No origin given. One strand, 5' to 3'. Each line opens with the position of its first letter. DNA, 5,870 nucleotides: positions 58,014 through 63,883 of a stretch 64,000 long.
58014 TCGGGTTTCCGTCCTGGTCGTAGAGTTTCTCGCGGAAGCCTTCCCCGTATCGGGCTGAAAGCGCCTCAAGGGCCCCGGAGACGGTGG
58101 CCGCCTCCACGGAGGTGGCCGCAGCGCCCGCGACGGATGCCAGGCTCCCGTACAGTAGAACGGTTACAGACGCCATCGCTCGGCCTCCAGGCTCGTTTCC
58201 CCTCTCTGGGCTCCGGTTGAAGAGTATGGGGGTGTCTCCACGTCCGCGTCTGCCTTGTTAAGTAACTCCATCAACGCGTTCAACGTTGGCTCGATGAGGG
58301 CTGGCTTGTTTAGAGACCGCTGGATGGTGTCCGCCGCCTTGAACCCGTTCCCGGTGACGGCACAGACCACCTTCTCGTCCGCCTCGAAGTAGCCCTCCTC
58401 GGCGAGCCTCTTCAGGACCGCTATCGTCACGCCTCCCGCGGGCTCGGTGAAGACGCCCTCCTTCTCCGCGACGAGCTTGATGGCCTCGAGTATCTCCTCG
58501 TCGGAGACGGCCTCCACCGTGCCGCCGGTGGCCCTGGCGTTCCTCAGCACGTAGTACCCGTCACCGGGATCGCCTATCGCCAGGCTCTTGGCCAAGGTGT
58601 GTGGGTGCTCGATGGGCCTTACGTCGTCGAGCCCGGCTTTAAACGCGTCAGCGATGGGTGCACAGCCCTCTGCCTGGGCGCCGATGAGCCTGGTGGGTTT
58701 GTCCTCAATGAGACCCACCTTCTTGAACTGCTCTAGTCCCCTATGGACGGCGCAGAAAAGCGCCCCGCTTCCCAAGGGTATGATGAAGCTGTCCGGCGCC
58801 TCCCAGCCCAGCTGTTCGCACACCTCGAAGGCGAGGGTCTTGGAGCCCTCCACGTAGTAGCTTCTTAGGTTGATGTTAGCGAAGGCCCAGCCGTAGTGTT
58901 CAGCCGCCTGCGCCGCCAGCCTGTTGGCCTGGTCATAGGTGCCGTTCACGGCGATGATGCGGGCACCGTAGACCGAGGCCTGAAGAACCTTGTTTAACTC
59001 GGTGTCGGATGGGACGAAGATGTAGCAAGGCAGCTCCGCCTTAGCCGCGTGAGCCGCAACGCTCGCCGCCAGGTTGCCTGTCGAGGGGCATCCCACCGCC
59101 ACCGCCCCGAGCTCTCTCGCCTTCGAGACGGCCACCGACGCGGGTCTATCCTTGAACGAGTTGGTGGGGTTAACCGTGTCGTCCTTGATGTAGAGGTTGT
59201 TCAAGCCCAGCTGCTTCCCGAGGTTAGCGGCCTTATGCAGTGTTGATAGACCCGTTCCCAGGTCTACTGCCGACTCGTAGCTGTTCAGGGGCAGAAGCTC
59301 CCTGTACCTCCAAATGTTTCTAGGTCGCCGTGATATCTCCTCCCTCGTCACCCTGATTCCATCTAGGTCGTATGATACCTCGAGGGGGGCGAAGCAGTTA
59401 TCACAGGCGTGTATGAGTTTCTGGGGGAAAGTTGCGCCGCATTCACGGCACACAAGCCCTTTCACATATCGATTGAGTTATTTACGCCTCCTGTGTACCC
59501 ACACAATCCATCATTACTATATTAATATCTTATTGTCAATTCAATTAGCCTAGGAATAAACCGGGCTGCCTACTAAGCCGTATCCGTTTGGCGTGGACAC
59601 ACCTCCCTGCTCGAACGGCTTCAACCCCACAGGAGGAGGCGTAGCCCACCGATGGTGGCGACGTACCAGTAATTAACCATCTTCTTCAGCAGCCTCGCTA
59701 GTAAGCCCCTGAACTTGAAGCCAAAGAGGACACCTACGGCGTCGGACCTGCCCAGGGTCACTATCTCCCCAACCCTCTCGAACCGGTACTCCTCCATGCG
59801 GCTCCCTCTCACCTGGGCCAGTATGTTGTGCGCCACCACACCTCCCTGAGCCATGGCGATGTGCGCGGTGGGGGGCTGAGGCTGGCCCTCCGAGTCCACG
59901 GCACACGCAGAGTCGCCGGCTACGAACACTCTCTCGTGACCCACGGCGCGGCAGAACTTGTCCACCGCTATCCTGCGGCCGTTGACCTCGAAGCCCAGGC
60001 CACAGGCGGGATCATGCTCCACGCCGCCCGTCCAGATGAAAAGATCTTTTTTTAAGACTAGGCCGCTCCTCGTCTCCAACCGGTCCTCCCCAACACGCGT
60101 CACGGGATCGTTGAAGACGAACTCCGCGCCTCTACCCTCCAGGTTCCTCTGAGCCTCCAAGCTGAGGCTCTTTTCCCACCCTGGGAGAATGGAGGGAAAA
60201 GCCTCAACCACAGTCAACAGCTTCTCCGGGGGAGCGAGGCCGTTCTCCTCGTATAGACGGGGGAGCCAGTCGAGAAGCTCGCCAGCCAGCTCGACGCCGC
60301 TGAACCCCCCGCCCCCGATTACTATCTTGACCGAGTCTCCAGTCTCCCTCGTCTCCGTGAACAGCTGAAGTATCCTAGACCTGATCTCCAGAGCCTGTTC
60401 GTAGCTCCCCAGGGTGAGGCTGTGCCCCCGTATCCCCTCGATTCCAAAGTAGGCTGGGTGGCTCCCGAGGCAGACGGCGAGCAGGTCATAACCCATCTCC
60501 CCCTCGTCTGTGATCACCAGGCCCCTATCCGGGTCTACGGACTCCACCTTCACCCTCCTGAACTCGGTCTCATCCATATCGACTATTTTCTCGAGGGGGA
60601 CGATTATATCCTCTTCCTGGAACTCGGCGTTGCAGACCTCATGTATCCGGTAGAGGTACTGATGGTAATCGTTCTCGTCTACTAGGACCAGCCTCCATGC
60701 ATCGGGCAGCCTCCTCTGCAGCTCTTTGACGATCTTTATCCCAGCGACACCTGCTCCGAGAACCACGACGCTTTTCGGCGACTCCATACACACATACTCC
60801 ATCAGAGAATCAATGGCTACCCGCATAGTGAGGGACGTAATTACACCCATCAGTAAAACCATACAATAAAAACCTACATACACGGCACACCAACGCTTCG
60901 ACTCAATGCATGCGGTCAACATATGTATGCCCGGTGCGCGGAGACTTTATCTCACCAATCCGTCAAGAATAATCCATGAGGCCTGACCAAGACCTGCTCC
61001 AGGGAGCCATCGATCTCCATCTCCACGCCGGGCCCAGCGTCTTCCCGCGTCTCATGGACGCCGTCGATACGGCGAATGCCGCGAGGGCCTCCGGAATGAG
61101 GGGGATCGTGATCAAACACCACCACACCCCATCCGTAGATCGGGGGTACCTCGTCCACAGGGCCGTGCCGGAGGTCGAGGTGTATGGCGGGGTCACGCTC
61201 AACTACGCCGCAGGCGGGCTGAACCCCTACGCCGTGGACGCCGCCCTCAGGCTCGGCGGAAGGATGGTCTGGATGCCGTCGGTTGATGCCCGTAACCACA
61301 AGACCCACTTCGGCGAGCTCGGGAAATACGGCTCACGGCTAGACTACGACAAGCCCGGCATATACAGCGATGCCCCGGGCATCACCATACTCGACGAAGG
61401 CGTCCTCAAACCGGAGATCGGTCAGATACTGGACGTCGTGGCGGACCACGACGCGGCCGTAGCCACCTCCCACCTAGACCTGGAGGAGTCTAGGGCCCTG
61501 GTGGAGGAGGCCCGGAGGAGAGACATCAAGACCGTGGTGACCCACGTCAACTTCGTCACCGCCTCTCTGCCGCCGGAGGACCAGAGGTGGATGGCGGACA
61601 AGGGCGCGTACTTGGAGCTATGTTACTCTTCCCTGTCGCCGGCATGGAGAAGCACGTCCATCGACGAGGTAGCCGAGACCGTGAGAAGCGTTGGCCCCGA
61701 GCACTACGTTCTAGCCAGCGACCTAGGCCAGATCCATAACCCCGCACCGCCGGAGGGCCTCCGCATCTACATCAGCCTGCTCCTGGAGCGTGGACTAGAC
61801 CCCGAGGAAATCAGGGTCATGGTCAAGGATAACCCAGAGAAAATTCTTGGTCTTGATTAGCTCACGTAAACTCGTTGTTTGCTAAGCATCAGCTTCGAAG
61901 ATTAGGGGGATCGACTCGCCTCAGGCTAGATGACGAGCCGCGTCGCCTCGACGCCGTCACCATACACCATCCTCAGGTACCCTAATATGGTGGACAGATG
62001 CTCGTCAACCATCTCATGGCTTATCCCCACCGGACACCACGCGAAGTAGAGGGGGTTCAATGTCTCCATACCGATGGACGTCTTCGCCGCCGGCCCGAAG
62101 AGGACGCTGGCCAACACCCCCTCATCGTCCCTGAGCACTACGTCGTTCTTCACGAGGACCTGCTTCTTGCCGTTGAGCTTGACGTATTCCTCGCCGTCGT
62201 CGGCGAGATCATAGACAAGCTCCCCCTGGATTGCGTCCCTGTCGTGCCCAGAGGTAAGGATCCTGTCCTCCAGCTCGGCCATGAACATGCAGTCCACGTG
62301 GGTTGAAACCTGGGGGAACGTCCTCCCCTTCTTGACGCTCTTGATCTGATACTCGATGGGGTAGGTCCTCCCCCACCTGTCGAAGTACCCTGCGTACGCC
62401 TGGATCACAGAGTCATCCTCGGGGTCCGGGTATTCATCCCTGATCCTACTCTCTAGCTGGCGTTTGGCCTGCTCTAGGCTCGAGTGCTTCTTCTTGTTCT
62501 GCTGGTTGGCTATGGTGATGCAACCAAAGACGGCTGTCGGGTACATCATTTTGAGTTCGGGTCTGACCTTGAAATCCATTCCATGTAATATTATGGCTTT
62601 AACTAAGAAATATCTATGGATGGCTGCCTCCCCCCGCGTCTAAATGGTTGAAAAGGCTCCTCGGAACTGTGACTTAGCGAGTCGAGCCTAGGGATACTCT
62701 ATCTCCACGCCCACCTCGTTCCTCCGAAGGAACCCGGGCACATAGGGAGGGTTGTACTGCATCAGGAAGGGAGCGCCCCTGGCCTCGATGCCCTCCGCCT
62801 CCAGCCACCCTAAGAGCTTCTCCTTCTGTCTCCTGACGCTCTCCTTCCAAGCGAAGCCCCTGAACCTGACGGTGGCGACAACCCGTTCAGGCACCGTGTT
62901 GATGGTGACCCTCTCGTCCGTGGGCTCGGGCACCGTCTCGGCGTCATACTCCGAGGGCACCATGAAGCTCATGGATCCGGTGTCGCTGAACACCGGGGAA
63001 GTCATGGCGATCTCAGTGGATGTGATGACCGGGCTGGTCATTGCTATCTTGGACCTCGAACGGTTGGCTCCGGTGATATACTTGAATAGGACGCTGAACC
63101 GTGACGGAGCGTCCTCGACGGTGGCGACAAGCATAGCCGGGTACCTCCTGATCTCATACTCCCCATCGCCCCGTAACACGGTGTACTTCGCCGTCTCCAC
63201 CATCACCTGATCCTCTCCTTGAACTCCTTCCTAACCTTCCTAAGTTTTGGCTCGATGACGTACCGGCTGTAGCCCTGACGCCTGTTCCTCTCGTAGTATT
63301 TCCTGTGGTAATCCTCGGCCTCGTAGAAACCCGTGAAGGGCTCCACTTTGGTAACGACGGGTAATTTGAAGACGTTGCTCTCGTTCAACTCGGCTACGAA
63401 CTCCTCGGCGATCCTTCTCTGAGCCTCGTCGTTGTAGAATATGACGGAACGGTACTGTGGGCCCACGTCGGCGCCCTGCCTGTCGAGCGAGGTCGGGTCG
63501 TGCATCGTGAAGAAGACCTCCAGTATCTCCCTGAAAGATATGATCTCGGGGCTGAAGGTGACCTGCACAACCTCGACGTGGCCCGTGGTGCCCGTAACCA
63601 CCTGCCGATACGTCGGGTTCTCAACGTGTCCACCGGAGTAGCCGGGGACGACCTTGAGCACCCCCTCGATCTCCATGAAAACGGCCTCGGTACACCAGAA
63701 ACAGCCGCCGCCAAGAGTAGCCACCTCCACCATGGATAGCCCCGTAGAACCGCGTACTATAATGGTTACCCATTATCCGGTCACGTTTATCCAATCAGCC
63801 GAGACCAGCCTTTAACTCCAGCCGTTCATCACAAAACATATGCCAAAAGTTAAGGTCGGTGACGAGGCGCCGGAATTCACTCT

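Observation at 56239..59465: Sulfur-carrier-protein module: DsrE-like, MoeB/MoeZ-rhodanese fusion, ThiS/MoaD-like protein ending in GG, and a threonine-synthase-like PLP enzyme with zinc ribbon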

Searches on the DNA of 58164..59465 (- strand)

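Call 28: search_rna_families(sources=[L005], threshold=gathering)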
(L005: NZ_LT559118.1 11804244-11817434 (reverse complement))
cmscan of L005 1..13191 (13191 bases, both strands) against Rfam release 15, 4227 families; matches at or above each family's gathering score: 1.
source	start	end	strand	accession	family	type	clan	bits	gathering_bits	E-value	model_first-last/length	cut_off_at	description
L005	5816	5957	+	RF00162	SAM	Cis-reg; riboswitch;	CL00012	68.7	44.4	1.3e-14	1-108/108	no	SAM riboswitch aptamer (S box leader)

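Call 38: search_rna_families(sources=[L022, L024, L025, L027, L031, L033, L035, L036, L037, L042, L052, L055, L058, L066, L072, L074, L079], threshold=gathering)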
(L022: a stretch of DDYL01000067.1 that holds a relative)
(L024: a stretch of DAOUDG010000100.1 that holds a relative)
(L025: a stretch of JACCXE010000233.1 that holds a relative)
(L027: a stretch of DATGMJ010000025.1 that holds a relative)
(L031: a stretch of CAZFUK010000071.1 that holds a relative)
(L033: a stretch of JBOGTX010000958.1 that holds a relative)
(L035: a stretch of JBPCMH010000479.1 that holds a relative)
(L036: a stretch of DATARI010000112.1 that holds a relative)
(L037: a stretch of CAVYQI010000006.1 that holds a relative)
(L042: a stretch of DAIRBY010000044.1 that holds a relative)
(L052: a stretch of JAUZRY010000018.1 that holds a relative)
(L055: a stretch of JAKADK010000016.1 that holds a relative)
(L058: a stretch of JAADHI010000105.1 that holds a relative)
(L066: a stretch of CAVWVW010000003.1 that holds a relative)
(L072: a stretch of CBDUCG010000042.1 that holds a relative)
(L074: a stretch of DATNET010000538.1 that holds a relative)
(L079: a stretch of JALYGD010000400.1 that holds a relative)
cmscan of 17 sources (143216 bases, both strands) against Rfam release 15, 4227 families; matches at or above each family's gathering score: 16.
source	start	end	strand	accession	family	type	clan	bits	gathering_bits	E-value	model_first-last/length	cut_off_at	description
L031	4691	4866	+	RF00162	SAM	Cis-reg; riboswitch;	CL00012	87.6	44.4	4.5e-19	1-108/108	no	SAM riboswitch aptamer (S box leader)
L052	4686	4800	+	RF00162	SAM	Cis-reg; riboswitch;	CL00012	87.3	44.4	5.5e-19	1-108/108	no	SAM riboswitch aptamer (S box leader)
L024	4771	4882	+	RF00162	SAM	Cis-reg; riboswitch;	CL00012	82.2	44.4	1.7e-17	1-108/108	no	SAM riboswitch aptamer (S box leader)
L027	1066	1169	+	RF00162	SAM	Cis-reg; riboswitch;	CL00012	78.9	44.4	1.5e-16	1-108/108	no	SAM riboswitch aptamer (S box leader)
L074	588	698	+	RF00162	SAM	Cis-reg; riboswitch;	CL00012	76.8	44.4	6.1e-16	1-108/108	no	SAM riboswitch aptamer (S box leader)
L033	2545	2653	+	RF00162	SAM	Cis-reg; riboswitch;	CL00012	75.8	44.4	1.2e-15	1-108/108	no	SAM riboswitch aptamer (S box leader)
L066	3338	3410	-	RF00005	tRNA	Gene; tRNA;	CL00001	66.1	29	8.5e-12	1-71/71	no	tRNA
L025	1589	1684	+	RF00162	SAM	Cis-reg; riboswitch;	CL00012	65.3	44.4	1.3e-12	1-108/108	no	SAM riboswitch aptamer (S box leader)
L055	1815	1916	+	RF00162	SAM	Cis-reg; riboswitch;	CL00012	63.7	44.4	3.9e-12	1-108/108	no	SAM riboswitch aptamer (S box leader)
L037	4865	4983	+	RF00162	SAM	Cis-reg; riboswitch;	CL00012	61.9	44.4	1.4e-11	1-108/108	no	SAM riboswitch aptamer (S box leader)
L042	224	321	+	RF00162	SAM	Cis-reg; riboswitch;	CL00012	61.3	44.4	2e-11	1-108/108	no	SAM riboswitch aptamer (S box leader)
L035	781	871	+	RF00162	SAM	Cis-reg; riboswitch;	CL00012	60.1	44.4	4.5e-11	1-108/108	no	SAM riboswitch aptamer (S box leader)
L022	4653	4794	+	RF00162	SAM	Cis-reg; riboswitch;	CL00012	57.5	44.4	2.5e-10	1-108/108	no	SAM riboswitch aptamer (S box leader)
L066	4869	4969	+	RF00162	SAM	Cis-reg; riboswitch;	CL00012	57.4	44.4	2.7e-10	1-108/108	no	SAM riboswitch aptamer (S box leader)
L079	822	955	+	RF00162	SAM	Cis-reg; riboswitch;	CL00012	56.6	44.4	4.5e-10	1-108/108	no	SAM riboswitch aptamer (S box leader)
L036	2415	2533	+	RF00162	SAM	Cis-reg; riboswitch;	CL00012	55.9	44.4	7.4e-10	1-108/108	no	SAM riboswitch aptamer (S box leader)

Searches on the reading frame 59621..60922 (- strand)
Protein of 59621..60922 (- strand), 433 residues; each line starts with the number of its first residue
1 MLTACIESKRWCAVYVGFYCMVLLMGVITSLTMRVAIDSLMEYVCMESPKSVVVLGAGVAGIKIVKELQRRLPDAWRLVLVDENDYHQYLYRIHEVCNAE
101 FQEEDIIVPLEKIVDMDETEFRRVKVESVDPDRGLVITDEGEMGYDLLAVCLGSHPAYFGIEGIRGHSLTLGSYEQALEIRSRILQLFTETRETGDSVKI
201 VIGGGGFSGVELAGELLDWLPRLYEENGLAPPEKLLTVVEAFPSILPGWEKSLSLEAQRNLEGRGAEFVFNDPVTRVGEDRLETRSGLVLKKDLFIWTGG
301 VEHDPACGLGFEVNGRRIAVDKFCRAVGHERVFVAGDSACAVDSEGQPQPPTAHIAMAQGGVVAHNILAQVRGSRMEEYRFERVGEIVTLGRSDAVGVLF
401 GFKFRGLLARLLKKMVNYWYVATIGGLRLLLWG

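Call 3: search_protein_families(library=pfam, proteins=[window:59621-60922:-])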
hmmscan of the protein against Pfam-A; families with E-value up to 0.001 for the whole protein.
window:59621-60922:- (433 aa): 2 families
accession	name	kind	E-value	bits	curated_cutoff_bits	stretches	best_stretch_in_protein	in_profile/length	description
PF07992.20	Pyr_redox_2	-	9e-31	107.8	26.1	1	51-360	2-291/291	Pyridine nucleotide-disulphide oxidoreductase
PF00070.33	Pyr_redox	-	5e-07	30.6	22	1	199-283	1-72/82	Pyridine nucleotide-disulphide oxidoreductase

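Call 4: search_protein_families(library=ncbifam, proteins=[window:59621-60922:-])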
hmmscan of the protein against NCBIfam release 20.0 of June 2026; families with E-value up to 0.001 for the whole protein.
window:59621-60922:- (433 aa): 10 families
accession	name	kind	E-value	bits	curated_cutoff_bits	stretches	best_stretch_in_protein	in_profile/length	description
TIGR03169.1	Nterm_to_SelD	hypoth_equivalog_domain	7.1e-27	94.7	310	1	52-416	2-357/365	pyridine nucleotide-disulfide oxidoreductase family protein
NF049943.1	SQR_III_seleno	exception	4.2e-12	45.7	525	1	50-165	1-117/406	type III sulfide quinone reductase, selenoprotein subtype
TIGR04369.1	fusion_not_SelD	hypoth_equivalog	7.6e-09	34.3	700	0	87-214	36-159/701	oxidoreductase/SelD-related fusion protein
TIGR01350.1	lipoamide_DH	equivalog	2.4e-08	33.1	408.8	1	199-371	172-333/461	dihydrolipoyl dehydrogenase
NF042949.2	3PPDioc_HcaD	equivalog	3.8e-07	29.2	450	0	50-214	2-159/386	3-phenylpropionate/cinnamic acid dioxygenase ferredoxin--NAD(+) reductase subunit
TIGR03385.1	CoA_CoA_reduc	equivalog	6.1e-07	28.6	578.8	0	142-368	101-314/439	CoA-disulfide reductase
NF003437.0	PRK04965.1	equivalog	1.1e-06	27.9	392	1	50-339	3-275/378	NADH:flavorubredoxin reductase NorW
NF046103.1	NOXase_Strep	equivalog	0.00019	20.6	600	0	47-156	145-244/442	H2O-forming NADH oxidase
TIGR02374.1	nitri_red_nirB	equivalog_domain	0.00029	19.4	578.35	1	52-326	1-266/794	nitrite reductase large subunit NirB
NF007123.0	PRK09564.1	equivalog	0.00053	18.8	458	0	42-157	142-247/444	CoA-disulfide reductase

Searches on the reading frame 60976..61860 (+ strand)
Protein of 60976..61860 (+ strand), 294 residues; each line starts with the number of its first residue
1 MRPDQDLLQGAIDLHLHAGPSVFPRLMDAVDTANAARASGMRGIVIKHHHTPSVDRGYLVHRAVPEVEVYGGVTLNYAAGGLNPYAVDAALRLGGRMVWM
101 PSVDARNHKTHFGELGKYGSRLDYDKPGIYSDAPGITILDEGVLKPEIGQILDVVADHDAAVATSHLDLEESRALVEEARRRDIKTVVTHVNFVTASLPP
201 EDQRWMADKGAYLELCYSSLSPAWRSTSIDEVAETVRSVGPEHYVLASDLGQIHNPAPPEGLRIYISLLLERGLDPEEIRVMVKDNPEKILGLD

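Call 3: search_protein_families(library=pfam, proteins=[window:60976-61860:+])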
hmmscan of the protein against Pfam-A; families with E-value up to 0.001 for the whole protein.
window:60976-61860:+ (294 aa): 1 family
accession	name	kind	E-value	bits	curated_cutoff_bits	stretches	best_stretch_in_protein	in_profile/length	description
PF19799.5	DUF6282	-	3.3e-66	223.2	26.8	1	10-214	1-196/196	Family of unknown function (DUF6282)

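Call 4: search_protein_families(library=ncbifam, proteins=[window:60976-61860:+])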
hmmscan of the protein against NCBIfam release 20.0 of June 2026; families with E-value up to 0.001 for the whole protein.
window:60976-61860:+ (294 aa): 0 families

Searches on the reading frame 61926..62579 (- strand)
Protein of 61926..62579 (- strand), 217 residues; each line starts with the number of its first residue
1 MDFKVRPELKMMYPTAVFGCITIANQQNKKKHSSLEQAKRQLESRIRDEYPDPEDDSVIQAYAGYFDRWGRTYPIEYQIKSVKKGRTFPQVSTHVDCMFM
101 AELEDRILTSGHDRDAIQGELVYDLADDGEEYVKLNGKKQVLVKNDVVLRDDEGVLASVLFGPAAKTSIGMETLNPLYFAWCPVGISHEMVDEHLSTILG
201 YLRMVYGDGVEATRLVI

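Call 3: search_protein_families(library=pfam, proteins=[window:61926-62579:-])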
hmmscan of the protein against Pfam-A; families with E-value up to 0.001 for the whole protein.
window:61926-62579:- (217 aa): 1 family
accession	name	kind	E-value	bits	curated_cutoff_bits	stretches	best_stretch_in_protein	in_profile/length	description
PF03483.22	B3_4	-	2.1e-07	31.1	29.3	1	83-162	28-106/174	B3/4 domain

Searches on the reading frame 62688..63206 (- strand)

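Call 51: search_protein_families(library=pfam, proteins=[window:62688-63206:-], max_evalue=0.00001)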
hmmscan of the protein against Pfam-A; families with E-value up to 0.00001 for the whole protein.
window:62688-63206:- (172 aa): 1 family
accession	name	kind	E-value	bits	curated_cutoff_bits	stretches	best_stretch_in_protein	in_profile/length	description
PF04832.17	SOUL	-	1.9e-45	155.5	27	1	3-167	1-172/173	SOUL heme-binding protein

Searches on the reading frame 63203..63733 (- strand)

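Call 63: search_protein_families(library=pfam, proteins=[window:63203-63733:-], max_evalue=0.0001)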
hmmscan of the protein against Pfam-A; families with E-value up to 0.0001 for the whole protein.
window:63203-63733:- (176 aa): 1 family
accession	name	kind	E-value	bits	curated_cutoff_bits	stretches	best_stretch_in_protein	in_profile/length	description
PF01625.27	PMSR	-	4e-64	215.9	23.7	1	5-155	2-151/153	Peptide methionine sulfoxide reductase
